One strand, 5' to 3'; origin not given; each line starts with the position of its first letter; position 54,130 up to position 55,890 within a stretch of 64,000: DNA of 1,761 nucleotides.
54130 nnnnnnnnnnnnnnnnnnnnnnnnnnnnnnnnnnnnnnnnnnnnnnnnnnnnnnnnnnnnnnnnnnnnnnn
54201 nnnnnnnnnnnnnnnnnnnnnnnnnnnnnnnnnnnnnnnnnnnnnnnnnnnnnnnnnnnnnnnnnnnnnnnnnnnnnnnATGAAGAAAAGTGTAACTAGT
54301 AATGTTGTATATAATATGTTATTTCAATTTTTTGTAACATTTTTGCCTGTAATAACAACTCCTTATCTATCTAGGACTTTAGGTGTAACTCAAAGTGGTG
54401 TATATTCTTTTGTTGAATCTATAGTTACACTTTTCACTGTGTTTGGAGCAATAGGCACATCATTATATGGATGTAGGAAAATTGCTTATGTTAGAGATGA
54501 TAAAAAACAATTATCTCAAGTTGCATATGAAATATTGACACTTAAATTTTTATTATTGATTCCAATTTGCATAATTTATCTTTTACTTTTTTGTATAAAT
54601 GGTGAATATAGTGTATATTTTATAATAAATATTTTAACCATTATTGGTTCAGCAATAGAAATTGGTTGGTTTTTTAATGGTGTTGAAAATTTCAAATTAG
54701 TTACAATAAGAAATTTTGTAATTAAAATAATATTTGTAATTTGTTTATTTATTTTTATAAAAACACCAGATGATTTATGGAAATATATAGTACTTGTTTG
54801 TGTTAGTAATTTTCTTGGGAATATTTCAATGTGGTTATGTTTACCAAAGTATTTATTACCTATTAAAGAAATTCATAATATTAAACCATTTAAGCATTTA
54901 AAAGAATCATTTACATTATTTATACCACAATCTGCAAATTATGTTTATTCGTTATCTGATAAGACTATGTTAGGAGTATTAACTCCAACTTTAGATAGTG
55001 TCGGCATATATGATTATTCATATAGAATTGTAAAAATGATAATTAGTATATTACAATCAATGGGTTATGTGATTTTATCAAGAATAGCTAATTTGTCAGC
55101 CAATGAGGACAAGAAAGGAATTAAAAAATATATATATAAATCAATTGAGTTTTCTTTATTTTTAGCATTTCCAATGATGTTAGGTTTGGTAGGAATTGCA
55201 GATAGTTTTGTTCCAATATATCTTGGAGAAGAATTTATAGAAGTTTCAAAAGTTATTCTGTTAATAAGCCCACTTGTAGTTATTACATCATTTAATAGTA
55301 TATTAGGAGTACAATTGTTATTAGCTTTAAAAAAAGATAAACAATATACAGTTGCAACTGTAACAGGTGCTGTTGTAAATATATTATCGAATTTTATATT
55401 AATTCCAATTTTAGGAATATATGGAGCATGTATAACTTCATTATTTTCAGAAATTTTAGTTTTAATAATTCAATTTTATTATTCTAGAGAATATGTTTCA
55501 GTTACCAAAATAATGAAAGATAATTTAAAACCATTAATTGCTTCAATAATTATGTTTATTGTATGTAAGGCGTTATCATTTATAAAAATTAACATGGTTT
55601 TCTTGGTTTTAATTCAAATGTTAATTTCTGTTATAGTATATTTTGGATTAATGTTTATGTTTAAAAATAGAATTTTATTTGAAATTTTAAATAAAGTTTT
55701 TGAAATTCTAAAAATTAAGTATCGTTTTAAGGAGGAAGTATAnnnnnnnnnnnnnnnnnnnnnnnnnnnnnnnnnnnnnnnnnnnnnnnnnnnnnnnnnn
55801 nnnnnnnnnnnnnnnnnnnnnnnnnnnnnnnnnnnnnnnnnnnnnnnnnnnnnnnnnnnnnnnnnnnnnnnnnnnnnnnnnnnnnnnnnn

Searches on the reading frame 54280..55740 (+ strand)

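Call 9: search_protein_families(library=pfam, proteins=[window:54280-55740:+], max_evalue=0.001)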
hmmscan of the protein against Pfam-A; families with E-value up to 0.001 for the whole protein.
window:54280-55740:+ (487 aa): 4 families
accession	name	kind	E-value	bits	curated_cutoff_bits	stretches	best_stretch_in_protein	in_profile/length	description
PF01943.22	Polysacc_synt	-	7.5e-31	108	28.2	1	6-264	2-265/274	Polysaccharide biosynthesis protein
PF13440.11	Polysacc_synt_3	-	4.4e-11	43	23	1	30-323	2-292/293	Polysaccharide biosynthesis protein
PF01554.23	MatE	-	2.8e-06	27.6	24.9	1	219-373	8-161/161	MatE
PF03023.19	MurJ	-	0.00031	19.9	27.4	1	133-445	122-444/451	Lipid II flippase MurJ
